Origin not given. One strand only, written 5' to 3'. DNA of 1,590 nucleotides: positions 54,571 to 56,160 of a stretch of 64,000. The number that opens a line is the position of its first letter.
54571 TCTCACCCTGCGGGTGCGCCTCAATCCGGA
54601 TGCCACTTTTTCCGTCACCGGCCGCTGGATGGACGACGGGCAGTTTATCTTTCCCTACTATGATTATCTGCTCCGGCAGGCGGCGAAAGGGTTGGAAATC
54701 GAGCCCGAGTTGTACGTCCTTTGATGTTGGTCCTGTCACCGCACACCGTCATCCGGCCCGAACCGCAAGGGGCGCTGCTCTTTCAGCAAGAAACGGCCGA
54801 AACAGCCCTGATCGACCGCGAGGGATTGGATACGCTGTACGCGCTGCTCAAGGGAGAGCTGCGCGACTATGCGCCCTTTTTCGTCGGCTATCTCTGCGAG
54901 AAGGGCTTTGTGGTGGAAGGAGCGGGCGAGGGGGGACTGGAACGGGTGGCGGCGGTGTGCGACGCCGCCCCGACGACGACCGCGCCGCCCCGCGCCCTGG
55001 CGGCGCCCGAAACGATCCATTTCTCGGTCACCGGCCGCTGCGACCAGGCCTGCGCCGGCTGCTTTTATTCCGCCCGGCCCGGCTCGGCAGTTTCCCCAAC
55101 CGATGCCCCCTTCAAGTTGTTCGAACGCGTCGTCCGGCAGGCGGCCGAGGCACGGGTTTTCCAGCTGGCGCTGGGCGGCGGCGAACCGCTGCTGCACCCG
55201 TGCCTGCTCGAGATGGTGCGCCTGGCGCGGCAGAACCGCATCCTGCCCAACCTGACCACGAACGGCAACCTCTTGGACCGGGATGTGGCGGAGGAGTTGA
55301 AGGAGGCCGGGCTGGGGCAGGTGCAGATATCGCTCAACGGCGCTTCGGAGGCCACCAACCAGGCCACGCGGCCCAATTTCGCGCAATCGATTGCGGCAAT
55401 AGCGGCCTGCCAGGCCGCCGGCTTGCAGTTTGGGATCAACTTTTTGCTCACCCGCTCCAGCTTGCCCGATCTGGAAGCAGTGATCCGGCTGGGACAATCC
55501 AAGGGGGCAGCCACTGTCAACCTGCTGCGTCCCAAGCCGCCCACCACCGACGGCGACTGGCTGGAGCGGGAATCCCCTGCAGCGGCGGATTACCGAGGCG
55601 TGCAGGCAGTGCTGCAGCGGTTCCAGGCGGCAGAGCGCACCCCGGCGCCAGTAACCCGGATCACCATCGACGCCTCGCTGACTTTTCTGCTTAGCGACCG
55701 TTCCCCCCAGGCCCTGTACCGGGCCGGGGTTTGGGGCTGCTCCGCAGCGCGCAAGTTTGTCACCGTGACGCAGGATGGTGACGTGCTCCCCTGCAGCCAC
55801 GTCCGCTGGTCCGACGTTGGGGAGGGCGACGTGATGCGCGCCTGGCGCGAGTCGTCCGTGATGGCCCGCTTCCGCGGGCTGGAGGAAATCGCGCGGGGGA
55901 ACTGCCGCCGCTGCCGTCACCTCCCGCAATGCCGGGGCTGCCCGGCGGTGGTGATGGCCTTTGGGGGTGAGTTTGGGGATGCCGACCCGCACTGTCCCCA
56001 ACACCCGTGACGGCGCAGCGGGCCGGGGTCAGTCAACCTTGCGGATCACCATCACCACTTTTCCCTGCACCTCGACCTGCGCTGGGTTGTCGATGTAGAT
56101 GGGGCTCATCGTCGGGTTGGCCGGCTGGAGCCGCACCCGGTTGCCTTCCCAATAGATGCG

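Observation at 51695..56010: Radical-SAM/SPASM maturase with an N-terminal RRE-like extension, translationally coupled to hutU and two unknown proteins; no obvious precursor peptide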

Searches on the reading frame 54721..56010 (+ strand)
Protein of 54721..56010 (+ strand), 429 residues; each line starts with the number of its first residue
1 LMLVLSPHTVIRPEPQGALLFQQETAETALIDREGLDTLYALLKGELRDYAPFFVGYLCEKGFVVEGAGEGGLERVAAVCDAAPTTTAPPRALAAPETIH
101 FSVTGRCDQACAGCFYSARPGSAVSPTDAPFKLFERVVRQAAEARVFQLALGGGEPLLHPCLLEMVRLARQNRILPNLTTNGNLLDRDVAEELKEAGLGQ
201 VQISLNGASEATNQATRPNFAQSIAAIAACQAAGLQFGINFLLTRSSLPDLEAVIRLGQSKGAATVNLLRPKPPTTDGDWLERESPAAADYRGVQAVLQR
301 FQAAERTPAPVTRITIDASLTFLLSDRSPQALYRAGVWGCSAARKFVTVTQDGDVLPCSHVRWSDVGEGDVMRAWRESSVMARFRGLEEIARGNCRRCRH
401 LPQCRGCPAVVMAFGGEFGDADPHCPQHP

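Call 3: search_protein_families(library=pfam, proteins=[window:54721-56010:+], max_evalue=0.01)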
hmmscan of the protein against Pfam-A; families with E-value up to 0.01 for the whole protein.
window:54721-56010:+ (429 aa): 3 families
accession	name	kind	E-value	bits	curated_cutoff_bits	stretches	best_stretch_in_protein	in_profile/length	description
PF04055.27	Radical_SAM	-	1.2e-18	68.2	29.5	1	102-237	2-145/166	Radical SAM superfamily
PF13186.11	SPASM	-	2.9e-05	24.7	21.5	1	340-398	1-66/67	Iron-sulfur cluster-binding domain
PF13353.11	Fer4_12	-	3.5e-05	24.6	22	1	106-223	14-131/137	4Fe-4S single cluster domain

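Call 4: search_protein_families(library=ncbifam, proteins=[window:54721-56010:+], max_evalue=0.01)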
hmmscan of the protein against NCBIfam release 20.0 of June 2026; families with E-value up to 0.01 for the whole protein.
window:54721-56010:+ (429 aa): 62 families (the best 25 are shown)
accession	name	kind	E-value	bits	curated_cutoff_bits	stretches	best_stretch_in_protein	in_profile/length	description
TIGR04545.1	rSAM_ahbD_hemeb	equivalog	3.5e-32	112.2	500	1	99-429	2-339/339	heme b synthase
TIGR03962.1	mycofact_rSAM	equivalog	1.2e-30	106.9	265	1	91-427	6-333/339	mycofactocin radical SAM maturase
TIGR02109.1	PQQ_syn_pqqE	equivalog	2.3e-29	102.4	381.35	1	94-428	4-333/358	pyrroloquinoline quinone biosynthesis protein PqqE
TIGR04303.1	GeoRSP_rSAM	equivalog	2.4e-29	102.9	400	1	93-425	1-324/325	GeoRSP system radical SAM/SPASM protein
TIGR04055.1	rSAM_NirJ2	equivalog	1.3e-26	93.9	500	1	99-425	2-322/326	putative heme d1 biosynthesis radical SAM protein NirJ2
TIGR04340.1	rSAM_ACGX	hypoth_equivalog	5.9e-25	88.2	400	1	100-426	6-338/341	radical SAM/SPASM domain protein, ACGX system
TIGR04054.1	rSAM_NirJ1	equivalog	2.2e-24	85.8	650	1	99-258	38-197/387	putative heme d1 biosynthesis radical SAM protein NirJ1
TIGR04347.1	pseudo_SAM_Halo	equivalog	1.2e-23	84.1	525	1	99-265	40-206/390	TIGR04347 family pseudo-SAM/SPASM protein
TIGR04051.1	rSAM_NirJ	equivalog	4.3e-23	81.9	515.45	1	102-262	7-167/354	heme d1 biosynthesis radical SAM protein NirJ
TIGR04251.1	SCM_rSAM_ScmF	equivalog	2.2e-22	79.9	400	1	97-406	4-319/353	SynChlorMet cassette radical SAM/SPASM protein ScmF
TIGR04053.2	TIGR04053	equivalog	6.2e-22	78.3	395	2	95-264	6-179/366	TIGR04053 family radical SAM/SPASM domain-containing protein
TIGR04250.1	SCM_rSAM_ScmE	equivalog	1.6e-21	76.6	400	2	96-257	2-164/358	SynChlorMet cassette radical SAM/SPASM protein ScmE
TIGR04546.1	rSAM_ahbC_deAc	equivalog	7.7e-21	74.3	650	1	100-261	42-203/390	12,18-didecarboxysiroheme deacetylase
TIGR04082.1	rSAM_for_selen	equivalog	3.5e-19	68.9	350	1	98-426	200-516/516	thio(seleno)oxazole modification radical SAM maturase SbtM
TIGR02666.1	moaA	equivalog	5.7e-19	68.3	284.05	1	99-246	12-167/336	GTP 3',8-cyclase MoaA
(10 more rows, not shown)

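Call 5: find_homologous_proteins(query=window:54721-56010:+)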
Query window:54721-56010:+ (429 aa): 263 proteins with E <= 0.001 among 8000 candidates; the best 120 are listed.
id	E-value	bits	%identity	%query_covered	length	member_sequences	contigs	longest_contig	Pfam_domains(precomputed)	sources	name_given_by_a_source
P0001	1.1e-287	972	100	100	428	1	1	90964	PF13186.12,PF04055.28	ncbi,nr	ncbi:MAG: radical SAM protein [Anaerolineae bacterium]|nr:radical SAM protein [Anaerolineae bacteriu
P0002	2.9e-225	766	80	100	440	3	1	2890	PF04055.28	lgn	-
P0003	2.3e-222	757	80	99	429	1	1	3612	PF04055.28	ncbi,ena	-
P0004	3.1e-221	753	77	99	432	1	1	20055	PF04055.28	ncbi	-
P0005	3.3e-221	753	78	100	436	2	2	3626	PF13186.12,PF04055.28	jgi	jgi:radical SAM protein with 4Fe4S-binding SPASM domain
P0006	5.8e-221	752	79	99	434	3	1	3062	PF04055.28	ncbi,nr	ncbi:MAG TPA: radical SAM protein [Anaerolineae bacterium]|nr:radical SAM protein [Anaerolineae bact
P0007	1.6e-220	751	78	99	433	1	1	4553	PF04055.28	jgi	jgi:radical SAM protein with 4Fe4S-binding SPASM domain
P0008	3.0e-220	750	78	100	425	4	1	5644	PF04055.28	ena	-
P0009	3.5e-220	750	78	99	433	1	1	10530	PF13186.12,PF04055.28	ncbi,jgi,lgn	-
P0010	3.6e-219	746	78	100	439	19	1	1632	PF04055.28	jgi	jgi:radical SAM protein with 4Fe4S-binding SPASM domain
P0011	4.3e-219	746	78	100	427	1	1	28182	PF04055.28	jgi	jgi:radical SAM protein with 4Fe4S-binding SPASM domain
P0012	5.0e-219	746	78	100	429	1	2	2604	PF13186.12,PF04055.28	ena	-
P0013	6.2e-219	745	78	100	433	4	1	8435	PF04055.28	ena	-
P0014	6.7e-219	745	78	99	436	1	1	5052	PF13186.12,PF04055.28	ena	-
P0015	7.6e-219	745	79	99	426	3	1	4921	PF04055.28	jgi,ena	-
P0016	8.7e-218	742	76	100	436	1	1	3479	PF04055.28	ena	-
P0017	4.6e-217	739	78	99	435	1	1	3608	PF04055.28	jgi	jgi:radical SAM protein with 4Fe4S-binding SPASM domain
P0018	5.8e-217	739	78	99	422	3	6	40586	PF04055.28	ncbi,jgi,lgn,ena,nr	ncbi:MAG: hypothetical protein DRI79_01200 [Chloroflexi bacterium]|nr:MAG: hypothetical protein DRI7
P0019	8.4e-217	738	77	99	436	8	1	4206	PF04055.28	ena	-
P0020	2.2e-216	737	76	100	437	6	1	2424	PF04055.28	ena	-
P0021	6.6e-216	735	77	99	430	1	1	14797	PF04055.28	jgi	-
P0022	2.1e-215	734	76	100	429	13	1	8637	PF13186.12,PF04055.28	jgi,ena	-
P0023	2.4e-215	734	77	99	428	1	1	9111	PF04055.28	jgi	jgi:radical SAM protein with 4Fe4S-binding SPASM domain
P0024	3.9e-215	733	77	100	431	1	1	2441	PF04055.28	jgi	jgi:radical SAM protein with 4Fe4S-binding SPASM domain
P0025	4.2e-215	733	78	99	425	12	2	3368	PF04055.28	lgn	-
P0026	1.3e-214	731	75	100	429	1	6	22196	PF04055.28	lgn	-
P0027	3.3e-214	730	77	99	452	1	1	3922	PF04055.28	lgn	-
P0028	3.7e-214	730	76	99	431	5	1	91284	PF13186.12,PF04055.28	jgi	-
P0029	7.4e-214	729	75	100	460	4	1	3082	PF04055.28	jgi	jgi:radical SAM protein with 4Fe4S-binding SPASM domain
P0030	1.0e-213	728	77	100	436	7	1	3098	PF04055.28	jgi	-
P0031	1.1e-213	728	75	100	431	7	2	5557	PF04055.28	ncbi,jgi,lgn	jgi:radical SAM protein with 4Fe4S-binding SPASM domain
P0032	1.1e-213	728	76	99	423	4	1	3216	PF04055.28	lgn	-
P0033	1.2e-213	728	77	99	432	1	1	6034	PF04055.28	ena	-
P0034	1.8e-213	727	76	100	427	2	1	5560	PF04055.28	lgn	-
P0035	2.0e-213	727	76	99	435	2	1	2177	PF13186.12,PF04055.28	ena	-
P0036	2.3e-212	724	75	100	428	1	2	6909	PF04055.28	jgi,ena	-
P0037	1.7e-211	721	76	100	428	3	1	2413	PF04055.28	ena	-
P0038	3.0e-211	720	75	100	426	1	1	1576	PF04055.28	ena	-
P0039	6.3e-211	719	76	100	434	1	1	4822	PF04055.28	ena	-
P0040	3.2e-210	717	75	100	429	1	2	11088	PF04055.28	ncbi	-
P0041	4.5e-209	713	76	99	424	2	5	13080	PF04055.28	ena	-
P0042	1.9e-208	711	76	99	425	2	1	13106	PF13186.12,PF04055.28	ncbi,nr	ncbi:MAG: radical SAM protein [Anaerolineae bacterium]|nr:radical SAM protein [Anaerolineae bacteriu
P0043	6.8e-208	709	77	96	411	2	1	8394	PF13186.12,PF04055.28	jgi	jgi:radical SAM protein with 4Fe4S-binding SPASM domain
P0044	3.8e-207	707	77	95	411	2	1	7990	PF04055.28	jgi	jgi:radical SAM protein with 4Fe4S-binding SPASM domain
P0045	3.3e-206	703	75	96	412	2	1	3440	PF04055.28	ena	-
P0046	1.4e-205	701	75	99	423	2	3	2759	PF04055.28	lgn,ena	-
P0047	2.5e-200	684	73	100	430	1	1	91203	PF13186.12,PF04055.28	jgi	-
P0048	1.3e-198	678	72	99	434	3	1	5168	PF13186.12,PF04055.28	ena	-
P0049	4.3e-198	677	71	99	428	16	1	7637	PF13186.12,PF04055.28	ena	-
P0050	5.8e-197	673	70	99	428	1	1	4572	PF13186.12,PF04055.28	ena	-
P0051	9.9e-197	672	70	99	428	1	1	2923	PF13186.12,PF04055.28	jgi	-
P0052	1.0e-196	672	70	99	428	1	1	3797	PF13186.12,PF04055.28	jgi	-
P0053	5.8e-196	670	78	90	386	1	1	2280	PF04055.28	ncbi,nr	ncbi:MAG: radical SAM protein, partial [Chloroflexota bacterium]|nr:radical SAM protein [Chloroflexo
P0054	6.0e-194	663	69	100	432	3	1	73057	PF13186.12,PF04055.28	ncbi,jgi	-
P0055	3.6e-193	661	70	99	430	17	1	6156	PF13186.12,PF04055.28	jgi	-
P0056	1.2e-192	659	68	99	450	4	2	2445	PF13186.12,PF04055.28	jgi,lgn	-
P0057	1.6e-192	658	72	96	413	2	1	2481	PF04055.28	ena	-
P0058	3.5e-192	657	69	99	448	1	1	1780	PF13186.12,PF04055.28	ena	-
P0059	3.8e-192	657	68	99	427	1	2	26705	PF04055.28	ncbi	-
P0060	6.4e-192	656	69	99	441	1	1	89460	PF13186.12,PF04055.28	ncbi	-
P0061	1.1e-191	656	68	99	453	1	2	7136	PF04055.28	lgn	-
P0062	9.5e-191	653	68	99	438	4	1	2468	PF13186.12,PF04055.28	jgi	jgi:radical SAM protein with 4Fe4S-binding SPASM domain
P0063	2.2e-190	651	65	99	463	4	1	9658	PF13186.12,PF04055.28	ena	-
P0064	2.8e-190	651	68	99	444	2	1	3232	PF13186.12,PF04055.28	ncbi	-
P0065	1.1e-189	649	67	99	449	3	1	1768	PF13186.12,PF04055.28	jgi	jgi:radical SAM protein with 4Fe4S-binding SPASM domain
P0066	2.0e-189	648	68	99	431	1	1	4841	PF04055.28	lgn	-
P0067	3.7e-189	647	69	97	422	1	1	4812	PF13186.12,PF04055.28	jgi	jgi:radical SAM protein with 4Fe4S-binding SPASM domain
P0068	5.7e-189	647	67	99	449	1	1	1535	PF04055.28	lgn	-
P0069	7.3e-189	646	67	99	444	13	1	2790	PF04055.28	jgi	jgi:radical SAM protein with 4Fe4S-binding SPASM domain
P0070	1.6e-188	645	68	99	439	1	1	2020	PF04055.28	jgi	jgi:radical SAM protein with 4Fe4S-binding SPASM domain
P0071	3.1e-188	644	68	99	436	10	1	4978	PF04055.28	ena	-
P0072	3.6e-188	644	67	99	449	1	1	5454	PF04055.28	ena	-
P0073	3.8e-188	644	65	99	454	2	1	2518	PF13186.12,PF04055.28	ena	-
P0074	5.3e-188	643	67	99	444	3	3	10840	PF13186.12,PF04055.28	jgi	jgi:radical SAM protein with 4Fe4S-binding SPASM domain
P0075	5.5e-188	643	67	100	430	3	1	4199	PF04055.28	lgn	-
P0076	8.1e-188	643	67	99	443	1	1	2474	PF13186.12,PF04055.28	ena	-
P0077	1.1e-187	642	68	99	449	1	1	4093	PF13186.12,PF04055.28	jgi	jgi:radical SAM protein with 4Fe4S-binding SPASM domain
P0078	1.1e-187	642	68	99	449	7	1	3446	PF13186.12,PF04055.28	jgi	jgi:radical SAM protein with 4Fe4S-binding SPASM domain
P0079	1.2e-187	642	68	99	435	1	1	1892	PF04055.28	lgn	-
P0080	1.2e-187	642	67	99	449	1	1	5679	PF04055.28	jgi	-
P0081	2.0e-187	642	67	99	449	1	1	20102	PF13186.12,PF04055.28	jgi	jgi:radical SAM protein with 4Fe4S-binding SPASM domain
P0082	2.1e-187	642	67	100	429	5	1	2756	PF04055.28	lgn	-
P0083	3.8e-187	641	65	99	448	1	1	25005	PF13186.12,PF04055.28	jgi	-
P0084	3.9e-187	641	67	99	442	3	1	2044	PF13186.12,PF04055.28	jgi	-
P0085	4.6e-187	640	66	99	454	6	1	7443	PF13186.12,PF04055.28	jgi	jgi:radical SAM protein with 4Fe4S-binding SPASM domain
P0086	5.2e-187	640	66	99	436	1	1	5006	PF04055.28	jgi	-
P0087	1.3e-186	639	67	99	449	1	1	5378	PF04055.28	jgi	jgi:radical SAM protein with 4Fe4S-binding SPASM domain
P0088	1.4e-186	639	69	99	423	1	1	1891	PF13186.12,PF04055.28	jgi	jgi:pyrroloquinoline quinone biosynthesis protein E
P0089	2.5e-186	638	65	99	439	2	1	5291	PF04055.28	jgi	jgi:radical SAM protein with 4Fe4S-binding SPASM domain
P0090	2.9e-186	638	66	99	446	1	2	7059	PF04055.28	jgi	jgi:radical SAM protein with 4Fe4S-binding SPASM domain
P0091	1.2e-185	636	67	99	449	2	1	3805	PF13186.12,PF04055.28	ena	-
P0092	1.3e-185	636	66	95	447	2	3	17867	PF13186.12,PF04055.28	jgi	jgi:radical SAM protein with 4Fe4S-binding SPASM domain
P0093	1.8e-185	635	67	99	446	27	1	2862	PF04055.28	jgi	jgi:radical SAM protein with 4Fe4S-binding SPASM domain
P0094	1.3e-184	632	69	95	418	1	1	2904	PF13186.12,PF04055.28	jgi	jgi:radical SAM protein with 4Fe4S-binding SPASM domain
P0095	2.7e-184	631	65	99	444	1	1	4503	PF04055.28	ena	-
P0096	3.9e-184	631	67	99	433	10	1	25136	PF04055.28,PF13353.12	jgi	-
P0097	5.9e-184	630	65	99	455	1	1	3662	PF04055.28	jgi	jgi:pyrroloquinoline quinone biosynthesis protein E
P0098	1.5e-183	629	66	99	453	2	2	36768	PF13186.12,PF04055.28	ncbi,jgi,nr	ncbi:MAG: radical SAM protein [Anaerolineales bacterium]|nr:MAG: radical SAM protein [Anaerolineales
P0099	4.9e-183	627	67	100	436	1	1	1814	PF04055.28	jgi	jgi:pyrroloquinoline quinone biosynthesis protein E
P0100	5.2e-183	627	67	99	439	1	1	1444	PF04055.28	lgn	-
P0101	1.3e-182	626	65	99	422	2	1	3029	PF13186.12,PF04055.28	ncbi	-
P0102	2.0e-182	625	66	99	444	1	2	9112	PF04055.28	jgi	jgi:radical SAM protein with 4Fe4S-binding SPASM domain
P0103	2.7e-182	625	67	99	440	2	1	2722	PF13186.12,PF04055.28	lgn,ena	-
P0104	7.0e-182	623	63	99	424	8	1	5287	PF13186.12,PF04055.28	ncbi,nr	ncbi:MAG: hypothetical protein DRI61_07520 [Chloroflexi bacterium]|nr:MAG: hypothetical protein DRI6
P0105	9.6e-182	623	67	99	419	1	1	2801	PF04055.28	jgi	jgi:radical SAM protein with 4Fe4S-binding SPASM domain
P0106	1.3e-181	622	68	95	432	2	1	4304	PF13186.12,PF04055.28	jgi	jgi:radical SAM protein with 4Fe4S-binding SPASM domain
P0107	4.1e-181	621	65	99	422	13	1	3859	PF04055.28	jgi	-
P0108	9.7e-181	620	65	95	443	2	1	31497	PF13186.12,PF04055.28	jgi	-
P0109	1.1e-180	619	66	100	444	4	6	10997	PF04055.28,PF13353.12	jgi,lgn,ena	-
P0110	2.3e-180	618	65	100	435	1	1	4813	PF04055.28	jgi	-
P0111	2.9e-180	618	64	99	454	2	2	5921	PF13186.12,PF04055.28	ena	-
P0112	4.9e-180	617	67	95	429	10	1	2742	PF04055.28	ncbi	-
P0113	6.5e-180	617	66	95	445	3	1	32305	PF04055.28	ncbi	-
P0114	1.3e-179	616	66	99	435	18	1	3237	PF04055.28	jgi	jgi:radical SAM protein with 4Fe4S-binding SPASM domain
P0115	1.4e-179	616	66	99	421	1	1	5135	PF13186.12,PF04055.28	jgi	-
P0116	1.9e-179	615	71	92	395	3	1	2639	PF13186.12,PF04055.28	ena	-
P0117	1.9e-179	615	62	99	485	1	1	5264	PF04055.28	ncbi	ncbi:MAG: radical SAM/SPASM domain-containing protein [Anaerolineae bacterium]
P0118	5.3e-179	614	64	99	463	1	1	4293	PF04055.28,PF13353.12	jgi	jgi:radical SAM protein with 4Fe4S-binding SPASM domain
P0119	8.0e-179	613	67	95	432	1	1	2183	PF13186.12,PF04055.28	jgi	jgi:radical SAM protein with 4Fe4S-binding SPASM domain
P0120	8.0e-179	613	68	95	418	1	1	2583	PF13186.12,PF04055.28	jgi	jgi:pyrroloquinoline quinone biosynthesis protein E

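Call 7: find_encoding_contigs(protein=P0028, flank=8000, max_places=2)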
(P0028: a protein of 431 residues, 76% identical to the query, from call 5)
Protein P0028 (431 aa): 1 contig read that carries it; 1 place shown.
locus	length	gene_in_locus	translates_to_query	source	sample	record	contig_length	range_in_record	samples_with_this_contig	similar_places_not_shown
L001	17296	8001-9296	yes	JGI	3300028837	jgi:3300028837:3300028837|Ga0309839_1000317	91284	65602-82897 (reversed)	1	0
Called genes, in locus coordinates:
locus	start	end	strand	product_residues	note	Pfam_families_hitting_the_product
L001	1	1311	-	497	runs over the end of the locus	PF23500:DUF7133 (faint), PF01436:NHL (faint), PF20067:SSL_N (faint), PF07995:GSDH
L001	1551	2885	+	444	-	PF07690:MFS_1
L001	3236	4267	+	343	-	PF01073:3Beta_HSD, PF01370:Epimerase, PF02719:Polysacc_synt_2, PF04321:RmlD_sub_bind, PF05368:NmrA, PF13460:NAD_binding_10, PF16363:GDP_Man_Dehyd, PF07993:NAD_binding_4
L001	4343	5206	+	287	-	PF01464:SLT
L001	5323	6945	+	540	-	PF01435:Peptidase_M48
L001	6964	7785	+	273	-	-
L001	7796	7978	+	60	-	-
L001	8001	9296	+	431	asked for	PF04055:Radical_SAM, PF13186:SPASM (faint)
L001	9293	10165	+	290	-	PF00753:Lactamase_B, PF23023:Anti-Pycsar_Apyc1, PF12706:Lactamase_B_2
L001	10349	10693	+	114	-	-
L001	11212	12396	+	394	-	PF07690:MFS_1, PF00106:adh_short, PF08659:KR, PF13561:adh_short_C2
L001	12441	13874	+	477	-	PF00202:Aminotran_3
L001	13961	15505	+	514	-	PF00370:FGGY_N, PF02782:FGGY_C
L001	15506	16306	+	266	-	PF00583:Acetyltransf_1 (weak)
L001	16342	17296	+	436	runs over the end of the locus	PF02788:RuBisCO_large_N (weak), PF00016:RuBisCO_large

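Call 8: find_encoding_contigs(protein=P0054, flank=8000, max_places=2)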
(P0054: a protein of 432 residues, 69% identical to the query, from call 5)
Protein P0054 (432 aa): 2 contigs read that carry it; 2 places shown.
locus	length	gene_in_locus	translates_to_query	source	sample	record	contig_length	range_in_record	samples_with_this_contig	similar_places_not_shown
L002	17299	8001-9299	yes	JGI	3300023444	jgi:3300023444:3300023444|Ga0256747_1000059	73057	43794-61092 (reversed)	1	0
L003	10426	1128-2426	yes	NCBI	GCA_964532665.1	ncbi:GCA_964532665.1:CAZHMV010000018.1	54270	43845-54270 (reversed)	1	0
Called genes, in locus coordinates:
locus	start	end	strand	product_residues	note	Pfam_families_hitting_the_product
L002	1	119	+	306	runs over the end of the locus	PF01734:Patatin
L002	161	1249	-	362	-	PF03816:LytR_cpsA_psr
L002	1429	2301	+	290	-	PF12844:HTH_19 (weak), PF13413:HTH_25, PF13560:HTH_31 (weak), PF13464:RodZ_C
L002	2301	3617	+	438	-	PF00919:UPF0004, PF04055:Radical_SAM, PF18693:TRAM_2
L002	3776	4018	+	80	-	PF04014:MazE_antitoxin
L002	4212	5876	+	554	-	PF17391:Urocanase_N, PF01175:Urocanase, PF17392:Urocanase_C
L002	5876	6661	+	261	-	PF13267:DUF4058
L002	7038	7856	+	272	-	-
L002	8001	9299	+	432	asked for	PF04055:Radical_SAM, PF13186:SPASM (weak)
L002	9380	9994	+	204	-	-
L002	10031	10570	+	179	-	PF00132:Hexapep (weak), PF25084:LbH_EIF2B (weak), PF25087:GMPPB_C, PF00132:Hexapep, PF14602:Hexapep_2 (weak)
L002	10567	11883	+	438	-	PF07969:Amidohydro_3 (weak), PF01979:Amidohydro_1, PF07969:Amidohydro_3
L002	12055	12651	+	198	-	PF25842:NfeD_TM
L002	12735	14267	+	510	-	PF01145:Band_7, PF15975:Flot (weak)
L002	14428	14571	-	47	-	-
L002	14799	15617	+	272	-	PF00497:SBP_bac_3, PF10613:Lig_chan-Glu_bd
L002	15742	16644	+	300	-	PF00528:BPD_transp_1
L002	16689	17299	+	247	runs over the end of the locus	PF00005:ABC_tran, PF02463:SMC_N (weak), PF09818:ABC_ATPase (faint), PF13304:AAA_21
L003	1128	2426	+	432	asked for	PF04055:Radical_SAM, PF13186:SPASM (weak)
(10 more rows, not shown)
